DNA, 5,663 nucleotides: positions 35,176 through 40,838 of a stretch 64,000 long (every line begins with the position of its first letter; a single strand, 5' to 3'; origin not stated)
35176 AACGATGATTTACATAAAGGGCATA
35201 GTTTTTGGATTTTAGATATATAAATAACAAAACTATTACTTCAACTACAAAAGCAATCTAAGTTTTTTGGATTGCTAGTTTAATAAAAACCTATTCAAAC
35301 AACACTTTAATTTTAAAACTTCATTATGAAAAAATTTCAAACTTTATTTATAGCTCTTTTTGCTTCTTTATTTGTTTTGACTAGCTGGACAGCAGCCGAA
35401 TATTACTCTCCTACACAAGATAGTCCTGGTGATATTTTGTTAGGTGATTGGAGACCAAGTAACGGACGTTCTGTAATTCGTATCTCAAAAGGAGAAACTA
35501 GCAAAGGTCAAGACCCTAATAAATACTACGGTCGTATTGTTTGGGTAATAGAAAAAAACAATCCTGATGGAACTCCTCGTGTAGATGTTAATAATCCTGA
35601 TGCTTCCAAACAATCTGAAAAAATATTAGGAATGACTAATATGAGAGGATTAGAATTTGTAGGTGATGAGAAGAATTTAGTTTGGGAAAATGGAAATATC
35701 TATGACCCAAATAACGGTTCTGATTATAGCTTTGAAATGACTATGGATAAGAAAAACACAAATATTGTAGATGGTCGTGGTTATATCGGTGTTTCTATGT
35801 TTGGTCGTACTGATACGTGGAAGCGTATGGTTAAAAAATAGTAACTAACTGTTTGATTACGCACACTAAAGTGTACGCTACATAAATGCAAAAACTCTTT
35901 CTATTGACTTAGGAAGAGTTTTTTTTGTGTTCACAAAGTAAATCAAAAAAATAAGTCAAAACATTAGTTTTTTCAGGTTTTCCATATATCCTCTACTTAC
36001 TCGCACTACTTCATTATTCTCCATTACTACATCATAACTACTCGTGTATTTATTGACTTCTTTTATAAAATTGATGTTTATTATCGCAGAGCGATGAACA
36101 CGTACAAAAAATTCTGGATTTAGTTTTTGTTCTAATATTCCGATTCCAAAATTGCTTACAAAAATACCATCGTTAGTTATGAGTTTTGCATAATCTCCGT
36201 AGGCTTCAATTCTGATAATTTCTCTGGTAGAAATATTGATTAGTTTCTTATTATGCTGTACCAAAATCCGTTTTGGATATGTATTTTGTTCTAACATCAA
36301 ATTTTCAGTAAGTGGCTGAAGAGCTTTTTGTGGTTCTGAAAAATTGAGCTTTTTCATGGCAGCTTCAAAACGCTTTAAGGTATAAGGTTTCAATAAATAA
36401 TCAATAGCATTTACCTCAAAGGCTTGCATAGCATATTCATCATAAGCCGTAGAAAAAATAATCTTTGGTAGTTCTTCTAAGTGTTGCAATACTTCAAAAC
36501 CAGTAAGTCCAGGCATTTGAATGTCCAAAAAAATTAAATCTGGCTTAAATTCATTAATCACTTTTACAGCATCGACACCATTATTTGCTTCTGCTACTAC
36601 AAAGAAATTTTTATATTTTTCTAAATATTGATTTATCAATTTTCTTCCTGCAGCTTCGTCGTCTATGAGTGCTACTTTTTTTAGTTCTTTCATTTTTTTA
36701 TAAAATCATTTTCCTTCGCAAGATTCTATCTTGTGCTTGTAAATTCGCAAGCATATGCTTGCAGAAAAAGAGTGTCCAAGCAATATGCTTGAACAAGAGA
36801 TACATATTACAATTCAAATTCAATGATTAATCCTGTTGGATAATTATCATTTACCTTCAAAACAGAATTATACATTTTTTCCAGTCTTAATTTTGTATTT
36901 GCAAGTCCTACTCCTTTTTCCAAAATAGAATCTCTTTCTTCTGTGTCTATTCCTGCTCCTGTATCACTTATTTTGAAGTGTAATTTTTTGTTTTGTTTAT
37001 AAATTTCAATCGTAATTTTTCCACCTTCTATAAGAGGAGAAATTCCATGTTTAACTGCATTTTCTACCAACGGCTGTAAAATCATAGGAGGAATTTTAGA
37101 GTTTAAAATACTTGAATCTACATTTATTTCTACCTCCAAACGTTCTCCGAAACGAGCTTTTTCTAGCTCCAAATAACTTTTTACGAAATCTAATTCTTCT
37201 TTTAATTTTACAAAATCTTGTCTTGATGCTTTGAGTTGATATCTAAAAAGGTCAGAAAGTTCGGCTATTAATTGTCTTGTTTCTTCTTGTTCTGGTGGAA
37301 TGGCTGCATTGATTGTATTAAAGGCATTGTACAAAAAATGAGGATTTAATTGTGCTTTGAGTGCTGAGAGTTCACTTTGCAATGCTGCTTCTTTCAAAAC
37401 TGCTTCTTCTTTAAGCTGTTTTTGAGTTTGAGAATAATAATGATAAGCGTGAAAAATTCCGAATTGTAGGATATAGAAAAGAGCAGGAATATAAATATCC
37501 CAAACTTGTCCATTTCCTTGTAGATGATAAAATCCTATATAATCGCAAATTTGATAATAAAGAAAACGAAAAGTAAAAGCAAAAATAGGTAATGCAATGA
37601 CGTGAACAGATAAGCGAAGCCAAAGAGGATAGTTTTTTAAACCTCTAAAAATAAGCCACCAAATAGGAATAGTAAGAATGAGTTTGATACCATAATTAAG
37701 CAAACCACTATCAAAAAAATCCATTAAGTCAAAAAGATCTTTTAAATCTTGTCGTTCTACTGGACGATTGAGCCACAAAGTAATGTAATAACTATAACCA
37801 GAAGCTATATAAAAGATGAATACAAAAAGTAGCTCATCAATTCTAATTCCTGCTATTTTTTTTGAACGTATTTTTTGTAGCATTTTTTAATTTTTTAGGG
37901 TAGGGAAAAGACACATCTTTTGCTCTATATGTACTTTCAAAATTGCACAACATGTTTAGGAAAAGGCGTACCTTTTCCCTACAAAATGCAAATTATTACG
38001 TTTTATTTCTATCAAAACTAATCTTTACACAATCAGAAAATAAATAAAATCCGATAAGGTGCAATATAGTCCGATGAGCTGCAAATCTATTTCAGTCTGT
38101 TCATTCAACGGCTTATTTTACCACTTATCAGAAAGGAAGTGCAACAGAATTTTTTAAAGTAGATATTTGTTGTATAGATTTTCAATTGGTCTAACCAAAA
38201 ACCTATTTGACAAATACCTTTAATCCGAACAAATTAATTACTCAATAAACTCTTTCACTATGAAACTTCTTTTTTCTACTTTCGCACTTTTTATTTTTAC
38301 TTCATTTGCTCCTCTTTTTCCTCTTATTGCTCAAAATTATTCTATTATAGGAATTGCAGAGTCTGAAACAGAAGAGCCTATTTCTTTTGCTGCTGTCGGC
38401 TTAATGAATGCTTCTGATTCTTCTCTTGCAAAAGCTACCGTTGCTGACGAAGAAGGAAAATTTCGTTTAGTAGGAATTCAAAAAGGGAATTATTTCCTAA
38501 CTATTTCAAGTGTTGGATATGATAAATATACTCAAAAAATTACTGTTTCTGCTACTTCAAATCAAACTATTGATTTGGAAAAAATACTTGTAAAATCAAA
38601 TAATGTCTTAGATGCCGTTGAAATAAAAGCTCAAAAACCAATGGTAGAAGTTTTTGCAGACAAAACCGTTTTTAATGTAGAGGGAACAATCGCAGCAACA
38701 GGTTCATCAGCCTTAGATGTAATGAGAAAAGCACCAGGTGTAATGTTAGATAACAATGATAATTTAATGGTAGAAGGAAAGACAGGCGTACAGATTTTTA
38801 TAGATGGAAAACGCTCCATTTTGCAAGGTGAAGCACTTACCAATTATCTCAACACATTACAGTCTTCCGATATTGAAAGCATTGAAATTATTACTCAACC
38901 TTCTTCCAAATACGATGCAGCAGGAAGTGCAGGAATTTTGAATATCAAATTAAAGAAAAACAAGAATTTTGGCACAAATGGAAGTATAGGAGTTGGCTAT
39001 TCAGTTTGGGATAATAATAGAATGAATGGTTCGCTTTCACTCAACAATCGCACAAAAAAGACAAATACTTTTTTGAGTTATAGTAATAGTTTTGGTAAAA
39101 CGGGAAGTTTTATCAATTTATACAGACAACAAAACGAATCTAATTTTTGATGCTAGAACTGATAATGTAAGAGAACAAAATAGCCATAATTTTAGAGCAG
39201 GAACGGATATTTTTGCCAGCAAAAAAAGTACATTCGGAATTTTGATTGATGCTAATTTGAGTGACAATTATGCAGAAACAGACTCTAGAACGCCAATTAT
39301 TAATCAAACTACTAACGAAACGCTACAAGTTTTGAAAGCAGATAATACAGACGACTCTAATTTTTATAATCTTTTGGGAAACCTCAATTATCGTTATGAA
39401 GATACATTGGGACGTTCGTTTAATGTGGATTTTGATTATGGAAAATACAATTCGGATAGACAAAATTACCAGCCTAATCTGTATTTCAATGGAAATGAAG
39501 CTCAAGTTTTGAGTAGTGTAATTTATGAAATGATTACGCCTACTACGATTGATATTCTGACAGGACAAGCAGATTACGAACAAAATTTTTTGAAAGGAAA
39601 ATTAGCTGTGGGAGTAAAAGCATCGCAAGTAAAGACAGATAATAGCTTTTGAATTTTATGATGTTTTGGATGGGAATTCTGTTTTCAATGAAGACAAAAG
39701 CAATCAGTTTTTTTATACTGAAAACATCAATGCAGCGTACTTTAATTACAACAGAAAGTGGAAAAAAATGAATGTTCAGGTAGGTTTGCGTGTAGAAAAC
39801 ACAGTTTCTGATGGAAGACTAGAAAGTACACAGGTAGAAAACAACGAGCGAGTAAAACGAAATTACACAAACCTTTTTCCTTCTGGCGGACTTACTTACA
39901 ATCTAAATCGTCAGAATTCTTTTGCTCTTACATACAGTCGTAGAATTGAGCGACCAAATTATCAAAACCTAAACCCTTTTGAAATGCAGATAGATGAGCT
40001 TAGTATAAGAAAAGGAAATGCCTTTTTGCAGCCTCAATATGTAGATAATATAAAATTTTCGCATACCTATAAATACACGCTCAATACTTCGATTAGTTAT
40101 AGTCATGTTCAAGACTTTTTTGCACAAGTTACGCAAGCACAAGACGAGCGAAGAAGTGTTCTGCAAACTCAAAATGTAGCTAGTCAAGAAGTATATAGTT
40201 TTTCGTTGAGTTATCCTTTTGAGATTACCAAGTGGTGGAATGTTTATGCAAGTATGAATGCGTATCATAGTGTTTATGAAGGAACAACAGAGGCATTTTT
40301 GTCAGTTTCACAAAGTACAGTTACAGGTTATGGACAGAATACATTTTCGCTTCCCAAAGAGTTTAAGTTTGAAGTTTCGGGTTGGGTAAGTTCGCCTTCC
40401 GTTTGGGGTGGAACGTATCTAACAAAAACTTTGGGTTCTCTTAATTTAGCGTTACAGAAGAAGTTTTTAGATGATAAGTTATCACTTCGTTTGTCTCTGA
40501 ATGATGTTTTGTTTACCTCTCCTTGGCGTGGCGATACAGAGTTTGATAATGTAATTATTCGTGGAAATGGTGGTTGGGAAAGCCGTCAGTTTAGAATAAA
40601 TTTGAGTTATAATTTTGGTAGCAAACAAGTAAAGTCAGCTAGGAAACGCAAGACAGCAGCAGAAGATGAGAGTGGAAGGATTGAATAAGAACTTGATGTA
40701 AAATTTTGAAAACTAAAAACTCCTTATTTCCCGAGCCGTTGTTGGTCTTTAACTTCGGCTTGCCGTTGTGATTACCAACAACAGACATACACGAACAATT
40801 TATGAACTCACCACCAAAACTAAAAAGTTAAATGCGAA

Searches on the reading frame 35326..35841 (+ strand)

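Call 9: search_protein_families(library=pfam, proteins=[window:35326-35841:+], max_evalue=0.01)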
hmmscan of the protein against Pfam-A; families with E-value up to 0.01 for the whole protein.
window:35326-35841:+ (171 aa): 1 family
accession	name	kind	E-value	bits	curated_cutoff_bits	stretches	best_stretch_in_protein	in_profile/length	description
PF09917.15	DUF2147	-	6.9e-27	94.7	27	1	40-167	1-112/112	Uncharacterized protein conserved in bacteria (DUF2147)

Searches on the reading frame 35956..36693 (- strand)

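Call 13: search_protein_families(library=pfam, proteins=[window:35956-36693:-], max_evalue=0.001)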
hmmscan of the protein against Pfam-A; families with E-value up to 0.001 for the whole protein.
window:35956-36693:- (245 aa): 2 families
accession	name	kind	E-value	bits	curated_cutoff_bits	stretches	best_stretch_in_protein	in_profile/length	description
PF00072.30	Response_reg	-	1.7e-24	86.5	30.2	1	7-112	1-109/111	Response regulator receiver domain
PF04397.21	LytTR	-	4.3e-20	72.2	22.6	1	150-244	2-97/98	LytTr DNA-binding domain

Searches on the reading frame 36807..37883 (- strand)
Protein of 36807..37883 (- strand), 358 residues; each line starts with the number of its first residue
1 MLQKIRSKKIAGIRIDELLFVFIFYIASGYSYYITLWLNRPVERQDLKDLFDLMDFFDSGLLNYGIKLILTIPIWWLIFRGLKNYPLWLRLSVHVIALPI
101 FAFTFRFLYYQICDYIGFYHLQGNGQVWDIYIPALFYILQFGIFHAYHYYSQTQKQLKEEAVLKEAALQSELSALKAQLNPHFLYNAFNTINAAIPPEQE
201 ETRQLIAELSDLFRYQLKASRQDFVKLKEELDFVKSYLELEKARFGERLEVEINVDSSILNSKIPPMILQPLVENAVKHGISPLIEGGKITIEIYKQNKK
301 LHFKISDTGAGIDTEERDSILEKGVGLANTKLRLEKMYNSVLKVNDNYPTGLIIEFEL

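Call 13: search_protein_families(library=pfam, proteins=[window:36807-37883:-], max_evalue=0.001)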
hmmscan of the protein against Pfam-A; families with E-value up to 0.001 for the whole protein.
window:36807-37883:- (358 aa): 2 families
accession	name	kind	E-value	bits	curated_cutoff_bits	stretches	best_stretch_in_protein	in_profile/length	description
PF06580.19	His_kinase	-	1.7e-27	95.9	25.2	1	171-249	2-81/81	Histidine kinase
PF02518.31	HATPase_c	-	2.3e-09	38.1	26.4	1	268-357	9-106/111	Histidine kinase-, DNA gyrase B-, and HSP90-like ATPase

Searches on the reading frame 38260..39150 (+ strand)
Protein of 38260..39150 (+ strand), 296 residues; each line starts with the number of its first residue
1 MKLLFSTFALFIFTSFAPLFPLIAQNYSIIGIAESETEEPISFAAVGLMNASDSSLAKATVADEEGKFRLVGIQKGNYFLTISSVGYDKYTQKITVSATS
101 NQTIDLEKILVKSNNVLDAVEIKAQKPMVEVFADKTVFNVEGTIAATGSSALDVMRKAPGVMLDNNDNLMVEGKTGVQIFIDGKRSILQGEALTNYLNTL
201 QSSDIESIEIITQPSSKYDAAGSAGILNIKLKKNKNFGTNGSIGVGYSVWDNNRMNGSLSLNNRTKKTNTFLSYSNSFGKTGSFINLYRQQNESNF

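Call 13: search_protein_families(library=pfam, proteins=[window:38260-39150:+], max_evalue=0.001)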
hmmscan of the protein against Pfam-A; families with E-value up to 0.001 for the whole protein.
window:38260-39150:+ (296 aa): 4 families
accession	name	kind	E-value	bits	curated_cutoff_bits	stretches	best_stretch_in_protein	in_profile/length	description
PF13620.12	CarboxypepD_reg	-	4e-12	46.7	32.3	1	29-106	2-79/82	Carboxypeptidase regulatory-like domain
PF13715.12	CarbopepD_reg_2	-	5.9e-12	45.9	32.2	1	33-119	6-85/88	CarboxypepD_reg-like domain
PF07715.20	Plug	-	1.1e-05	26.3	23.9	1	146-226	20-107/107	TonB-dependent Receptor Plug Domain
PF08308.17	PEGA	-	0.00019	21.7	20.8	1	70-107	29-66/71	PEGA domain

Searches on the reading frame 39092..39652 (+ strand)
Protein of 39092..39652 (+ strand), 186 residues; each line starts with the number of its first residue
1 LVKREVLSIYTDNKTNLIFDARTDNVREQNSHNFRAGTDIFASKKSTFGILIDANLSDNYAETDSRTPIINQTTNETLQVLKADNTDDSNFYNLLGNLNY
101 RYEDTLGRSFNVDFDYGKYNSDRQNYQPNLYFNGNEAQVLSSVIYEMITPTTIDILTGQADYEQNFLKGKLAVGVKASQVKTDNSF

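Call 9: search_protein_families(library=pfam, proteins=[window:39092-39652:+], max_evalue=0.01)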
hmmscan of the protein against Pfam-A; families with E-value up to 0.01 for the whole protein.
window:39092-39652:+ (186 aa): 1 family
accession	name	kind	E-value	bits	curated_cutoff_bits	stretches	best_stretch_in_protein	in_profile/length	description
PF14905.12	OMP_b-brl_3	-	2.1e-12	47.3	27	1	104-186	4-88/408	Outer membrane protein beta-barrel family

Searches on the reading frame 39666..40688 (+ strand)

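Call 8: search_protein_families(library=pfam, proteins=[window:39666-40688:+], max_evalue=0.01)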
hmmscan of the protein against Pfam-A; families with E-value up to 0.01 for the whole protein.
window:39666-40688:+ (340 aa): 2 families
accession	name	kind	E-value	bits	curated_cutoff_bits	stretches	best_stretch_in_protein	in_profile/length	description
PF14905.12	OMP_b-brl_3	-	2.8e-87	293.8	27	1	3-315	96-408/408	Outer membrane protein beta-barrel family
PF00593.30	TonB_dep_Rec_b-barrel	-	2.9e-10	41.1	27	1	14-246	161-373/436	TonB dependent receptor-like, beta-barrel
